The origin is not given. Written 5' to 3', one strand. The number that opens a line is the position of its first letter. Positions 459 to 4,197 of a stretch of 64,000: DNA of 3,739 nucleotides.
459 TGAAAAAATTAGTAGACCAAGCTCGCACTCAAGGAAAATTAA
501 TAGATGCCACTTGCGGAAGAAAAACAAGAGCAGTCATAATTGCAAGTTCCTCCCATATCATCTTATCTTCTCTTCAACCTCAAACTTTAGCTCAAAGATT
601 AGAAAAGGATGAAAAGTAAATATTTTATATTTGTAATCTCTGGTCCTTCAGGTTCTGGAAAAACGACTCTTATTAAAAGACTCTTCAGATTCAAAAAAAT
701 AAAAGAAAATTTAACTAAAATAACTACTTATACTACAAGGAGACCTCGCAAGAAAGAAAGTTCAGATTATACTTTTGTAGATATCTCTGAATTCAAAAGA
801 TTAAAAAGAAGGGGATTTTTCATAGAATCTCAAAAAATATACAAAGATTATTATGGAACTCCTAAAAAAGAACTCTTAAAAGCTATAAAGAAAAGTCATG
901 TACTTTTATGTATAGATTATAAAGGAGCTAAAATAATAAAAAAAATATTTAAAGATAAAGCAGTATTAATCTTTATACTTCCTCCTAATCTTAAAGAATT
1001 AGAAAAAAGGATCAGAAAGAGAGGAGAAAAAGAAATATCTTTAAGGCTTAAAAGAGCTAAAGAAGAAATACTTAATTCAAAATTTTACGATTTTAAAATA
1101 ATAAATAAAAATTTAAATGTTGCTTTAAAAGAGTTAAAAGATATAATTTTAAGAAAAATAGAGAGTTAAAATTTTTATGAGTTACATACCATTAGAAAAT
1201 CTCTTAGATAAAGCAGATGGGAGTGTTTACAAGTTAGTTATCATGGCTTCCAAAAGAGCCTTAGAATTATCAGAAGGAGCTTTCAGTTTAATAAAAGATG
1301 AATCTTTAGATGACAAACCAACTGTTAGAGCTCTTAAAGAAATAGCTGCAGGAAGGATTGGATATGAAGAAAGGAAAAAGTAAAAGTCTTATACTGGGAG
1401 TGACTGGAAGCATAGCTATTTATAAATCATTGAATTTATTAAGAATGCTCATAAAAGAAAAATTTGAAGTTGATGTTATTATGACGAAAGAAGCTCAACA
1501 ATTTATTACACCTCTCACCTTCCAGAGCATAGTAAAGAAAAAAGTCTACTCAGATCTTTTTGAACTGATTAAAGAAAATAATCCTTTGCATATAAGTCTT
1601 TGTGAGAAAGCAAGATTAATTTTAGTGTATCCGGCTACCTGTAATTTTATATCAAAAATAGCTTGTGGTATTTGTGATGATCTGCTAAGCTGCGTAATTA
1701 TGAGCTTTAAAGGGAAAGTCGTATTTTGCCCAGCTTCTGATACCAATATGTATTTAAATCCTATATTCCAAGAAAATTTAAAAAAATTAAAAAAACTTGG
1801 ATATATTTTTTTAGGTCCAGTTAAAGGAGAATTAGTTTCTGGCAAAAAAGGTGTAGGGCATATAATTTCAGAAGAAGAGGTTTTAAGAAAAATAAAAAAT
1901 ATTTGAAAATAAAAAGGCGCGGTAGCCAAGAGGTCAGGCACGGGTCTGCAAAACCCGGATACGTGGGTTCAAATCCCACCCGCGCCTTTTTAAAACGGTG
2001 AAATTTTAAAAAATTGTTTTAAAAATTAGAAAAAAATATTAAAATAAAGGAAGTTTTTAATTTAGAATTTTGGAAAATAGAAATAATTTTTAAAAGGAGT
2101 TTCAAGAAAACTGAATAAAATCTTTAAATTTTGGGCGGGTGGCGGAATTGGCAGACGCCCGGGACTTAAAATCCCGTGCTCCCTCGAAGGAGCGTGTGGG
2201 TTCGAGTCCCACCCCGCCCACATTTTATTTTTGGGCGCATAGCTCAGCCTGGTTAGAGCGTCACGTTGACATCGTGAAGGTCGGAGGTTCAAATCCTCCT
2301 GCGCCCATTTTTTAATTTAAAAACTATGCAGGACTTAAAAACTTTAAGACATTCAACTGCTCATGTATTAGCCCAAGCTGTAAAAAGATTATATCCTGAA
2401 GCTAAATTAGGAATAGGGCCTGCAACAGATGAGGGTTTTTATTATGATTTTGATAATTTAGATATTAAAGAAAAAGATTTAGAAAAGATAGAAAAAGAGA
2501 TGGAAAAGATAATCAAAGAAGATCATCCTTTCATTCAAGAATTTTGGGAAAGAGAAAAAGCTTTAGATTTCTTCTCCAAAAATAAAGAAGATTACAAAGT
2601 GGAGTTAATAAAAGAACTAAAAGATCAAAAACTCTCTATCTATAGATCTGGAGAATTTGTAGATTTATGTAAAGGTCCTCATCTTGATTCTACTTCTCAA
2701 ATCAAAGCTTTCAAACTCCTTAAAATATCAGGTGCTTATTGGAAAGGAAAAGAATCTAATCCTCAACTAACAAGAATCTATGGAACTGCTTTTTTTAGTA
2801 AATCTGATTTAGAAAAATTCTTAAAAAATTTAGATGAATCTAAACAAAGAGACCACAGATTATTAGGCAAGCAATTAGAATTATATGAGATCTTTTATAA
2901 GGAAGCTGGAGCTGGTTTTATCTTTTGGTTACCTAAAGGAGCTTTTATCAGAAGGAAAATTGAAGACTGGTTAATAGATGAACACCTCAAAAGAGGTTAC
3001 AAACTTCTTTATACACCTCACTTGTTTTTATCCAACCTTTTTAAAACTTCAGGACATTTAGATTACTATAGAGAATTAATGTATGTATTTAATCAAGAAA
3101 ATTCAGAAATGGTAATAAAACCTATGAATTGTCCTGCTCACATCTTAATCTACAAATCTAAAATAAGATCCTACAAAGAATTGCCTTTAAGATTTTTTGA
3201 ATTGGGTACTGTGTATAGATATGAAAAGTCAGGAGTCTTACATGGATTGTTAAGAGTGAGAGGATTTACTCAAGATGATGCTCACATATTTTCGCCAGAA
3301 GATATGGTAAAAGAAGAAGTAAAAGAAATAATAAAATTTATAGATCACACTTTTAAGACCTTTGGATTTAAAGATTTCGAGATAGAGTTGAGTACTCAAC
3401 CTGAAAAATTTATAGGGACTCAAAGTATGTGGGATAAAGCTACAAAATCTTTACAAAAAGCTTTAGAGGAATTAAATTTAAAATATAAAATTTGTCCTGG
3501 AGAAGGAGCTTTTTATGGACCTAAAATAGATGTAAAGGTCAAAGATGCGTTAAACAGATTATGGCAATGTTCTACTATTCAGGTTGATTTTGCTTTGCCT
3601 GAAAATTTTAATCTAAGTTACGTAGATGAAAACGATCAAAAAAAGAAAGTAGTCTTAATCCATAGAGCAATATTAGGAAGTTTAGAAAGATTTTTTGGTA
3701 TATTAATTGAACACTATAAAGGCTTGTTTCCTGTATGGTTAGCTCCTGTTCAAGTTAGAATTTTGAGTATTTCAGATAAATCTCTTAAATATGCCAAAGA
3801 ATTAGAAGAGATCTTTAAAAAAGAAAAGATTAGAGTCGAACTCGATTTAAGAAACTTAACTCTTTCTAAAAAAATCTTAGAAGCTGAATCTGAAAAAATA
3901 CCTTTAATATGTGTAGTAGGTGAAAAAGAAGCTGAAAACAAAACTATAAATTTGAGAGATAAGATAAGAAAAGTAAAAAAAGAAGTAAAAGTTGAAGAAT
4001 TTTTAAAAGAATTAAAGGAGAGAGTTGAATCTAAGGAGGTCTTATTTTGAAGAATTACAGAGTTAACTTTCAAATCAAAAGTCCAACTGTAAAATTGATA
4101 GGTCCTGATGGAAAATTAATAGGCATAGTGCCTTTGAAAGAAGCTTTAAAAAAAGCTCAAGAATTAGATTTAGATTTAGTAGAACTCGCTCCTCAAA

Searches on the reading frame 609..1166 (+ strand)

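Call 84: search_protein_families(library=pfam, proteins=[window:609-1166:+], max_evalue=0.00001)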
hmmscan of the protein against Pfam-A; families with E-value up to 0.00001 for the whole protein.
window:609-1166:+ (186 aa): 1 family
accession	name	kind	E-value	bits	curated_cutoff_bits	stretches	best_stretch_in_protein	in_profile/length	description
PF00625.27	Guanylate_kin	-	9.1e-28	97.6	25.2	1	8-180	5-179/182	Guanylate kinase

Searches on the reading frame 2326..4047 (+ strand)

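Call 71: search_protein_families(library=ncbifam, proteins=[window:2326-4047:+], max_evalue=1e-10)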
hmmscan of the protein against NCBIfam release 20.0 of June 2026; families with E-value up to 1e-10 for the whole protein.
window:2326-4047:+ (574 aa): 8 families
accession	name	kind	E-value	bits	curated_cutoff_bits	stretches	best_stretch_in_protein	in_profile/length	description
TIGR00418.1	thrS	equivalog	2.4e-209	696.9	383.65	1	8-566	1-564/565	threonine--tRNA ligase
NF003068.0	PRK03991.1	equivalog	6.9e-70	236.1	484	1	170-569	192-594/613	threonine--tRNA ligase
NF008979.1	PRK12325.1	exception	9.8e-24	84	550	1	173-354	14-196/437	proline--tRNA ligase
NF006625.0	PRK09194.1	equivalog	1.7e-23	83.4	558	1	190-326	31-167/559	proline--tRNA ligase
TIGR00408.1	proS_fam_I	equivalog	7.7e-23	81.1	437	2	196-369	28-207/475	proline--tRNA ligase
TIGR00442.1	hisS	equivalog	9.8e-22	77.5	286.75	1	197-357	5-161/406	histidine--tRNA ligase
TIGR00409.1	proS_fam_II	equivalog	1e-16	60.9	306.7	1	180-345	21-183/568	proline--tRNA ligase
NF011500.0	PRK14938.1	equivalog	5.3e-16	58.6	362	1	466-567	266-367/387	Ser-tRNA(Thr) hydrolase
